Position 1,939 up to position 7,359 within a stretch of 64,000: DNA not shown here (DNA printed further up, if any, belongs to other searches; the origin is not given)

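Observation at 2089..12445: Synthase-dependent exopolysaccharide locus with an unusual 1706-aa double-anchored modification enzyme (GH-like barrel, DUF2334 deacetylase-like domain, second GH-like barrel)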

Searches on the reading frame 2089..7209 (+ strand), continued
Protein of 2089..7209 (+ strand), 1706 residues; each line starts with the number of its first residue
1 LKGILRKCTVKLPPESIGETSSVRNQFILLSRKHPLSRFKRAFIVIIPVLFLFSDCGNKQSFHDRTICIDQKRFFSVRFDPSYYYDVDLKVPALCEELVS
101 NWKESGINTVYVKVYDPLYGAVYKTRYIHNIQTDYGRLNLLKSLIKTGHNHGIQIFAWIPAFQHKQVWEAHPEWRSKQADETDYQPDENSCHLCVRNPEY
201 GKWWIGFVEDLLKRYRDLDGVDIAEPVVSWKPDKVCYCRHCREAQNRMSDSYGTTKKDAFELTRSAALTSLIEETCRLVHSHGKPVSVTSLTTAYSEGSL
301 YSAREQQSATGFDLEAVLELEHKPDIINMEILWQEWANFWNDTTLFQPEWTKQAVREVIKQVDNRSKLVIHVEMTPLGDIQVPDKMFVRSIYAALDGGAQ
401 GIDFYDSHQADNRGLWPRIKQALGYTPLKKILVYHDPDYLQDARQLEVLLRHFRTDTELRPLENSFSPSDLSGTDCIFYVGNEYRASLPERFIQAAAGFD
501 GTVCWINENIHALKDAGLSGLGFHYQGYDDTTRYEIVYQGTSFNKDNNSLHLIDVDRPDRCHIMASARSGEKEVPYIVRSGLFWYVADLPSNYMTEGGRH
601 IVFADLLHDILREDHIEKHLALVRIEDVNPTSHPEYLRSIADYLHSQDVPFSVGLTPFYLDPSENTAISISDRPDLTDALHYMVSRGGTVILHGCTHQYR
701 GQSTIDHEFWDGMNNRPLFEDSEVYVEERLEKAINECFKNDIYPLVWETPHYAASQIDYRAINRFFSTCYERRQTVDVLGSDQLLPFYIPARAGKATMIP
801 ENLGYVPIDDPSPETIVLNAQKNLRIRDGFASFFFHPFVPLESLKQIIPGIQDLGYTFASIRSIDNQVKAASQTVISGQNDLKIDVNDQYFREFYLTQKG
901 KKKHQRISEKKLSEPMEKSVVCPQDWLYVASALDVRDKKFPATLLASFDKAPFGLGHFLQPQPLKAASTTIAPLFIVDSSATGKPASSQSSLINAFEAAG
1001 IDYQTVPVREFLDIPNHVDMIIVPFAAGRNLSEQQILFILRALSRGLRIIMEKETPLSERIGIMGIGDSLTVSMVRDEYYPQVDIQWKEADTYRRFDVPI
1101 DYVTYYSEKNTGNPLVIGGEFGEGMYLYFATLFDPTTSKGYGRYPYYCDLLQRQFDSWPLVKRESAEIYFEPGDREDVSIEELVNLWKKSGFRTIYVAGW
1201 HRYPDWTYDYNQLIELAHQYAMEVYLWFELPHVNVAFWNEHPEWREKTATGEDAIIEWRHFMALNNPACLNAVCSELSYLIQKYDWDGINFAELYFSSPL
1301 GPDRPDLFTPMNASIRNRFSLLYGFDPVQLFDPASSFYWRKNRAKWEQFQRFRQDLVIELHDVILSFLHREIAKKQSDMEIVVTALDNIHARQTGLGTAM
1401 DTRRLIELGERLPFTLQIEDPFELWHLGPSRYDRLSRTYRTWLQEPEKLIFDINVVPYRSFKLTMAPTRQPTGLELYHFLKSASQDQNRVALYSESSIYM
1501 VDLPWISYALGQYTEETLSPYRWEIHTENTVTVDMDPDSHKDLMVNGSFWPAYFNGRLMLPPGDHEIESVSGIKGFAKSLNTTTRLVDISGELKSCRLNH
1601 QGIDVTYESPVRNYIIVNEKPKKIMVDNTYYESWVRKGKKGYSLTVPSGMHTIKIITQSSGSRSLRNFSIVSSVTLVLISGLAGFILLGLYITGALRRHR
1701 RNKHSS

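Call 79: search_protein_families(library=pfam, proteins=[L009:14728-15573:+, L011:10868-11719:+, L012:16419-17249:+, L014:15328-16155:+, L021:16335-17606:+, L022:16645-17931:+, L035:11605-12483:+, L040:16429-17328:+, L042:16342-17181:+, L024:16354-17220:+], max_evalue=0.1)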
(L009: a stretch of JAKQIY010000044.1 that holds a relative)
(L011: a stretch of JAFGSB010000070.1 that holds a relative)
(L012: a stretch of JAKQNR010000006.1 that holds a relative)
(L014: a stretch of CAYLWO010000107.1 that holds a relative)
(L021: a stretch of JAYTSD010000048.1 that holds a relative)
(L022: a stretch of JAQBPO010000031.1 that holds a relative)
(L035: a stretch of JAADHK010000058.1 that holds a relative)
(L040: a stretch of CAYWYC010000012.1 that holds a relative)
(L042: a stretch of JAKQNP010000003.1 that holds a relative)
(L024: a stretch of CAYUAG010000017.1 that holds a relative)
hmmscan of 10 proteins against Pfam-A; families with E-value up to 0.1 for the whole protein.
L009:14728-15573:+ (282 aa): 0 families

L011:10868-11719:+ (284 aa): 0 families

L012:16419-17249:+ (277 aa): 0 families

L014:15328-16155:+ (276 aa): 0 families

L021:16335-17606:+ (424 aa): 2 families
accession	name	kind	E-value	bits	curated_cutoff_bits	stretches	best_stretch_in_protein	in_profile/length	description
PF04108.17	ATG17_like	-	0.0027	17.7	43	1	169-256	11-90/355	Autophagy protein ATG17-like domain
PF03670.18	UPF0184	-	0.084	13.7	21.5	0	207-252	7-52/83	Uncharacterised protein family (UPF0184)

L022:16645-17931:+ (429 aa): 0 families

L035:11605-12483:+ (293 aa): 1 family
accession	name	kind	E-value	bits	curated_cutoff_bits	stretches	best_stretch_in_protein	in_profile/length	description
PF13283.12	NfrA_C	-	0.00024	21.2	25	0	110-133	10-33/173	Bacteriophage N adsorption protein A C-term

L040:16429-17328:+ (300 aa): 0 families

L042:16342-17181:+ (280 aa): 0 families

L024:16354-17220:+ (289 aa): 0 families

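Call 102: search_protein_families(library=pfam, proteins=[L045:6054-7325:-, L045:7373-8965:-, L045:9378-9848:-, L045:10010-11152:+, L045:11135-11791:-, L045:11853-13283:+, L045:13512-15254:-], max_evalue=0.0001)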
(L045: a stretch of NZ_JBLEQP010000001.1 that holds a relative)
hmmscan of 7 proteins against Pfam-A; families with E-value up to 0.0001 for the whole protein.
L045:6054-7325:- (423 aa): 3 families
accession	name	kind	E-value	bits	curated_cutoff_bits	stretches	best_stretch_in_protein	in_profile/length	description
PF07690.21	MFS_1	-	2.5e-58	198.1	33.4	2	23-362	1-346/347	Major Facilitator Superfamily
PF00083.30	Sugar_tr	-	2.1e-14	53.7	22.3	1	46-189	43-188/452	Sugar (and other) transporter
PF13347.12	MFS_2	-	5.1e-05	22.4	27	1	132-370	133-381/427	MFS/sugar transport protein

L045:7373-8965:- (530 aa): 4 families
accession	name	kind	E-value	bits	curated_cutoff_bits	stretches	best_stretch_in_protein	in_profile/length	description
PF00005.33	ABC_tran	-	9.8e-41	140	25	2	18-184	2-137/137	ABC transporter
PF12848.13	ABC_tran_Xtn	-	2.2e-20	73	25.9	1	224-304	2-80/85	ABC transporter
PF13304.12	AAA_21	-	1.7e-12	48.4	27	0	30-48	2-26/304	AAA domain, putative AbiEii toxin, Type IV TA system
PF02463.25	SMC_N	-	1.6e-07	31.4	40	0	305-508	97-211/220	RecF/RecN/SMC N terminal domain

L045:9378-9848:- (156 aa): 0 families

L045:10010-11152:+ (380 aa): 1 family
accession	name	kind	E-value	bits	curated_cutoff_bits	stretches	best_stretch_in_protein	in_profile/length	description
PF14871.12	GHL6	-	3.7e-05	24.4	35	1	47-136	2-88/132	Hypothetical glycosyl hydrolase 6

L045:11135-11791:- (218 aa): 0 families

L045:11853-13283:+ (476 aa): 4 families
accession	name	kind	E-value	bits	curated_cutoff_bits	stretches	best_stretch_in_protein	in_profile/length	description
PF13460.12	NAD_binding_10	-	1.3e-15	58.2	27.2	1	7-161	1-155/184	NAD(P)H-binding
PF01370.27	Epimerase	-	5e-09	36.4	20.9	1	4-113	2-114/240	NAD dependent epimerase/dehydratase family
PF05368.20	NmrA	-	3.5e-07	30.6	27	1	2-154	4-151/298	NmrA-like family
PF01073.25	3Beta_HSD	-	5.8e-06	26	22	1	5-112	2-114/280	3-beta hydroxysteroid dehydrogenase/isomerase family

L045:13512-15254:- (580 aa): 0 families

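Call 106: find_encoding_contigs(protein=P0089, flank=9000, max_places=1)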
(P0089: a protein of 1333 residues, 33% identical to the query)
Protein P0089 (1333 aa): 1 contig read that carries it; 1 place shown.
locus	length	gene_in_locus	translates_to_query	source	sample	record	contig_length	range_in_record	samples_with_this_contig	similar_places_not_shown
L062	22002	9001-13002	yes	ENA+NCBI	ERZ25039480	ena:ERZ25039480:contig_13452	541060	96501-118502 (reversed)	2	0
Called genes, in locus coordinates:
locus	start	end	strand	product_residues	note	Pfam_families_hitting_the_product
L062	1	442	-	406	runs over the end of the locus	PF01098:FTSW_RODA_SPOVE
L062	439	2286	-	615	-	PF03717:PBP_dimer, PF00905:Transpeptidase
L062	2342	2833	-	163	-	-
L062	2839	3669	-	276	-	PF04085:MreC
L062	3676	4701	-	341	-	PF00022:Actin (weak), PF06723:MreB_Mbl, PF00012:HSP70, PF14450:FtsA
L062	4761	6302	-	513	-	PF02142:MGS, PF01808:AICARFT_IMPCHas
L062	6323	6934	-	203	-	PF00551:Formyl_trans_N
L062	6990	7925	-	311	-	PF02016:Peptidase_S66, PF17676:Peptidase_S66C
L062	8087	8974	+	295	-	PF01145:Band_7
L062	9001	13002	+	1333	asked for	PF10096:DUF2334, PF08532:Glyco_hydro_42M (faint)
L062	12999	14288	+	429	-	PF13506:Glyco_transf_21 (weak), PF00535:Glycos_transf_2, PF10111:Glyco_tranf_2_2 (weak), PF13641:Glyco_tranf_2_3, PF13632:Glyco_trans_2_3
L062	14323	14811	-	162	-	PF00376:MerR, PF12728:HTH_17 (weak), PF13411:MerR_1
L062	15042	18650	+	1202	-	PF27156:RP005_N, PF07992:Pyr_redox_2 (weak)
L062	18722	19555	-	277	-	PF03544:TonB_C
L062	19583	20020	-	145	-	-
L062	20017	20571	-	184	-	PF07638:Sigma70_ECF (faint), PF04542:Sigma70_r2, PF08281:Sigma70_r4_2, PF04545:Sigma70_r4 (weak)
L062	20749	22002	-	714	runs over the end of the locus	PF11897:DUF3417, PF00343:Phosphorylase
